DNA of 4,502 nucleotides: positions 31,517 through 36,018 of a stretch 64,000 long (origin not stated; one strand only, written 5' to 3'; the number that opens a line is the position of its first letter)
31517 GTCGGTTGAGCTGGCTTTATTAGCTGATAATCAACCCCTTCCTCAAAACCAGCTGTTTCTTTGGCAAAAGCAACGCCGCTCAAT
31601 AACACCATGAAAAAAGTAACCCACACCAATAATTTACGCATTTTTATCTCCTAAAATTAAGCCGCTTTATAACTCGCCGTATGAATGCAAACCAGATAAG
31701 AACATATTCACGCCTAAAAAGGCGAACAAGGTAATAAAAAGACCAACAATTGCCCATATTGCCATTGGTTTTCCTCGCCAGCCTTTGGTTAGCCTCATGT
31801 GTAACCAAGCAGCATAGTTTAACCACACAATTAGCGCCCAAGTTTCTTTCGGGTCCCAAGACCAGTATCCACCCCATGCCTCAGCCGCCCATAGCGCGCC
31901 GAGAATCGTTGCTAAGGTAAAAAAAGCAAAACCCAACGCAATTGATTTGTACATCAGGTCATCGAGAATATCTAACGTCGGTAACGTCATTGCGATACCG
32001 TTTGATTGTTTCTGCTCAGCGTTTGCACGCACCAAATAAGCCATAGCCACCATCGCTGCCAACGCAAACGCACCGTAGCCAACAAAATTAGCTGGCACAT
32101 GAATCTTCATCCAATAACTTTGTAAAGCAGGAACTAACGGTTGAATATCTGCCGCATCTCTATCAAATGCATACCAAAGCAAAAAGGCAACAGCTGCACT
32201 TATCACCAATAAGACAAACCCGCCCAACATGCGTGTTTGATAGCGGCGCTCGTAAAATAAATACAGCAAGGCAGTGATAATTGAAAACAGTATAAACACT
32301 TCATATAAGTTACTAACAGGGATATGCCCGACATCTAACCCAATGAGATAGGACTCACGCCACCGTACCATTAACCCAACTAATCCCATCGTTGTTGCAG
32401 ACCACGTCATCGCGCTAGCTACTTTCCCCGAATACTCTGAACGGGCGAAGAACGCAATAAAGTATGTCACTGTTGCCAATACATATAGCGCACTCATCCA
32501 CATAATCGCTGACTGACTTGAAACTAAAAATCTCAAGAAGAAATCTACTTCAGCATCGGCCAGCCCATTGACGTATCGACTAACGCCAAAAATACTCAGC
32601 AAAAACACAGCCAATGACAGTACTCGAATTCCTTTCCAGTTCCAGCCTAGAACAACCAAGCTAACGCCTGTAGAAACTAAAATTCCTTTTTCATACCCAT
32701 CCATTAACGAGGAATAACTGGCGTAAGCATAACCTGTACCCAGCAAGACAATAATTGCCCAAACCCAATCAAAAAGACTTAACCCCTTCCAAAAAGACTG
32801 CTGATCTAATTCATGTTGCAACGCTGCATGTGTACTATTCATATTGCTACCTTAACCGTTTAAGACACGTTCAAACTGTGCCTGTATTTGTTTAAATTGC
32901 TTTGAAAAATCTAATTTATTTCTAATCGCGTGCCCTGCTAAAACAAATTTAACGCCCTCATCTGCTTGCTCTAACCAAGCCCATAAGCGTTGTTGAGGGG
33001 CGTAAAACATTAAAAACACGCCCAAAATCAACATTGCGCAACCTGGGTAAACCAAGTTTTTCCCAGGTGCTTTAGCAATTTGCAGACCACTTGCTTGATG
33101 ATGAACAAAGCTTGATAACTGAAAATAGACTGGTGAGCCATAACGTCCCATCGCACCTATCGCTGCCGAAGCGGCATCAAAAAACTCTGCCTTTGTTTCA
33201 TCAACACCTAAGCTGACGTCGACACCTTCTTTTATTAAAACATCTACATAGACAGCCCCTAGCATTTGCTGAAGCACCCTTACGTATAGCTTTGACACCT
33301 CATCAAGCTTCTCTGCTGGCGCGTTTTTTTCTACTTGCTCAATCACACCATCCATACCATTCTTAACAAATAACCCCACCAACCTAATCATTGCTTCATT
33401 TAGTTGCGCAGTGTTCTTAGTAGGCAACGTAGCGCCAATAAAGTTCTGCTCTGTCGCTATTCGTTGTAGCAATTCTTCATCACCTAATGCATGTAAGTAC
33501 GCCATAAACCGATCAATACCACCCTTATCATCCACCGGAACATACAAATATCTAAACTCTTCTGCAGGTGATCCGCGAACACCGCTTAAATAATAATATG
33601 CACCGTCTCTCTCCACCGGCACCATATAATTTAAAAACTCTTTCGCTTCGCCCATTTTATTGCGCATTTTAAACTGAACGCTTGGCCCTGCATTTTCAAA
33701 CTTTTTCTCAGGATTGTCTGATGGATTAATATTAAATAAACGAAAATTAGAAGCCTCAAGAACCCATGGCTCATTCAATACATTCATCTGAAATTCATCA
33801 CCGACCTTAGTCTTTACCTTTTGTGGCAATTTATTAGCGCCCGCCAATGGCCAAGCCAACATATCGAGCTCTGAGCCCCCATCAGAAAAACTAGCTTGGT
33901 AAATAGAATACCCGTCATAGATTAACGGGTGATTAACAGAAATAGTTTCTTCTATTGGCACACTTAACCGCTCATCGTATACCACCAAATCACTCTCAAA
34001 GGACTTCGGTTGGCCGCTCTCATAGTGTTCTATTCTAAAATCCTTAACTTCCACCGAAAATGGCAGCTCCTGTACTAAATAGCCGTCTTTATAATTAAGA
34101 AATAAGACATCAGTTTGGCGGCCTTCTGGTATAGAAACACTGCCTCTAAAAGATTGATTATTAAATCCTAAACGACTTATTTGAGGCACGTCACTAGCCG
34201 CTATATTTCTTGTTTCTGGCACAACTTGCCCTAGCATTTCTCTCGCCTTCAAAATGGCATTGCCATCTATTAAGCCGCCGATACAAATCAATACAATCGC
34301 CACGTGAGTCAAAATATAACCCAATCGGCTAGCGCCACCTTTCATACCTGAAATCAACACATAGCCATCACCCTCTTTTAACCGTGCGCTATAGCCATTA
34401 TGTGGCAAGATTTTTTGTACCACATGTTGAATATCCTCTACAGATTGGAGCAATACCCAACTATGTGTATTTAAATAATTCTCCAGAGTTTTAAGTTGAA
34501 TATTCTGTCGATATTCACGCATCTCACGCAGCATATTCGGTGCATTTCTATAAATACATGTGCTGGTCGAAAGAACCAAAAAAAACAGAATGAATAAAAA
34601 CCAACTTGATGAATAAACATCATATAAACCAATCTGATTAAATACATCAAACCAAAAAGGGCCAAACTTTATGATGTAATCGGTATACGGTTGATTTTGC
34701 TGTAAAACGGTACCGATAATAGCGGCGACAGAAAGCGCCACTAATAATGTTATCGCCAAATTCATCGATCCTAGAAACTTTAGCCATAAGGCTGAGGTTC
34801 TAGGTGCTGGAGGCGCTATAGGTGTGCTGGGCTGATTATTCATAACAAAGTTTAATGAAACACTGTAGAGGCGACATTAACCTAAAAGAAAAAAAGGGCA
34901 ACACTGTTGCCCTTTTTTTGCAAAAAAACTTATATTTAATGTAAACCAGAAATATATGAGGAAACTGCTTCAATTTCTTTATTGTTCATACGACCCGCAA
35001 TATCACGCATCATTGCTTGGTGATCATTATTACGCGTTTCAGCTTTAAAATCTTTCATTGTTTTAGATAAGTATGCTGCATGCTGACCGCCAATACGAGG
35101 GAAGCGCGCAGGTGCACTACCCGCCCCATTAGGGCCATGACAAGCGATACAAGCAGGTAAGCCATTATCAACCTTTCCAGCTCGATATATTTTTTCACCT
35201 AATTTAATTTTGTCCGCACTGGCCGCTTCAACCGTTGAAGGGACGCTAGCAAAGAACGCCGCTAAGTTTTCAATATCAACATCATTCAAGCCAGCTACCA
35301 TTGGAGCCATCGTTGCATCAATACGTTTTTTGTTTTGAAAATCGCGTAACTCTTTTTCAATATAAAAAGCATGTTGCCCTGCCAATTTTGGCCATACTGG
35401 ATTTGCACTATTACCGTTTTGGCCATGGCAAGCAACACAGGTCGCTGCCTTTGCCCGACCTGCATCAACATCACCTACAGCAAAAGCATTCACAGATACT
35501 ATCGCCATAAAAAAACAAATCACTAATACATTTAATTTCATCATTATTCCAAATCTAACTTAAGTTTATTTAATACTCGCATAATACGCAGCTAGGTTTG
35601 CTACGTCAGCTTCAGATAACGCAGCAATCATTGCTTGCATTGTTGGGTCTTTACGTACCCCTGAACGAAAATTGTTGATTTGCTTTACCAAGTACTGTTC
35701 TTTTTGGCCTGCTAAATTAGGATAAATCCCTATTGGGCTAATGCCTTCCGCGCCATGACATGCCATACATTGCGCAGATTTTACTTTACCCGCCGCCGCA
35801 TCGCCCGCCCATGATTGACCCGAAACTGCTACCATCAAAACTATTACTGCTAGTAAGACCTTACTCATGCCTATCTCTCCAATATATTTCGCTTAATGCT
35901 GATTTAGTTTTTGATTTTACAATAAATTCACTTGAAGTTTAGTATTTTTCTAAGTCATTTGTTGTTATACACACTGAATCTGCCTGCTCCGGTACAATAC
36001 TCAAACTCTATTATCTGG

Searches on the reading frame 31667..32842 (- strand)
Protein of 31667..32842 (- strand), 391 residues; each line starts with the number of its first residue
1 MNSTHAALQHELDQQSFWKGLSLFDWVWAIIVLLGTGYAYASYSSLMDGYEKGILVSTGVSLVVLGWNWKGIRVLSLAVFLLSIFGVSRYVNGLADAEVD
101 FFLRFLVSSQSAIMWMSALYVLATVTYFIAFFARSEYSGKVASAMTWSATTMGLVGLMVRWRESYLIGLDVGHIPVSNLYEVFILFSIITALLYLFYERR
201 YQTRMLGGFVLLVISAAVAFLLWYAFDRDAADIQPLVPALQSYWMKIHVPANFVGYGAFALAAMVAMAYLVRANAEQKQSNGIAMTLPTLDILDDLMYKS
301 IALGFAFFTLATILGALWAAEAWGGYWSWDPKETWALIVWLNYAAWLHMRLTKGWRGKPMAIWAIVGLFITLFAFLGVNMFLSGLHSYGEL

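Call 23: search_protein_families(library=ncbifam, proteins=[window:31667-32842:-], max_evalue=0.00001)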
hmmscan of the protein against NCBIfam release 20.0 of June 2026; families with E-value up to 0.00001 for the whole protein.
window:31667-32842:- (391 aa): 4 families
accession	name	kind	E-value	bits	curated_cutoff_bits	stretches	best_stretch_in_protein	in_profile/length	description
TIGR03144.1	cytochr_II_ccsB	equivalog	8.3e-79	264.9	187.6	1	147-389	3-252/252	c-type cytochrome biogenesis protein CcsB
NF007691.0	PRK10369.1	subfamily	5.6e-10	38.6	394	1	205-384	134-298/573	heme lyase NrfEFG subunit NrfE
TIGR00353.1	nrfE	subfamily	2.4e-08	33.3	569.05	1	202-384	70-244/578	heme lyase CcmF/NrfE family subunit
TIGR03145.1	cyt_nit_nrfE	subfamily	6.3e-07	28.5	927.3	1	186-381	106-293/631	heme lyase NrfEFG subunit NrfE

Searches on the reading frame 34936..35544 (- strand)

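Call 23: search_protein_families(library=ncbifam, proteins=[window:34936-35544:-], max_evalue=0.00001)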
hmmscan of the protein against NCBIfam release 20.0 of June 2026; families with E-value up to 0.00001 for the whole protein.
window:34936-35544:- (202 aa): 4 families
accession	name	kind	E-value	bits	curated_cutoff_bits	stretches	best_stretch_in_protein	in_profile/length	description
NF049874.1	PdsA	exception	9.2e-15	55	330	1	32-198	24-194/198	periplasmic diheme shuttle PdsA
TIGR00782.1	ccoP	equivalog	1.8e-08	34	179.95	1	35-201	117-281/285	cytochrome-c oxidase, cbb3-type subunit III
NF050122.1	bc1_QcrC_actin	exception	8.8e-07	28.5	200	0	80-199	9-115/253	cytochrome bc1 complex diheme cytochrome c subunit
NF045773.1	cytochro_C550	exception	5.4e-06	26.3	125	0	31-97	55-115/118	cytochrome c550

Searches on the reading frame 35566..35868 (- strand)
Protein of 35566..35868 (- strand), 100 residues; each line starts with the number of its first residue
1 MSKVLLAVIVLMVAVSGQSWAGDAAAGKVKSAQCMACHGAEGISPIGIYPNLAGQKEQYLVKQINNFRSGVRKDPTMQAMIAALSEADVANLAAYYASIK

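Call 23: search_protein_families(library=ncbifam, proteins=[window:35566-35868:-], max_evalue=0.00001)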
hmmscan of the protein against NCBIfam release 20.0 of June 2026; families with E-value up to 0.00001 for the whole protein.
window:35566-35868:- (100 aa): 1 family
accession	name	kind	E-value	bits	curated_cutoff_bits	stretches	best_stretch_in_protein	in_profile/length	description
NF049874.1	PdsA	exception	3.1e-11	43.5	330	1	23-99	118-197/198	periplasmic diheme shuttle PdsA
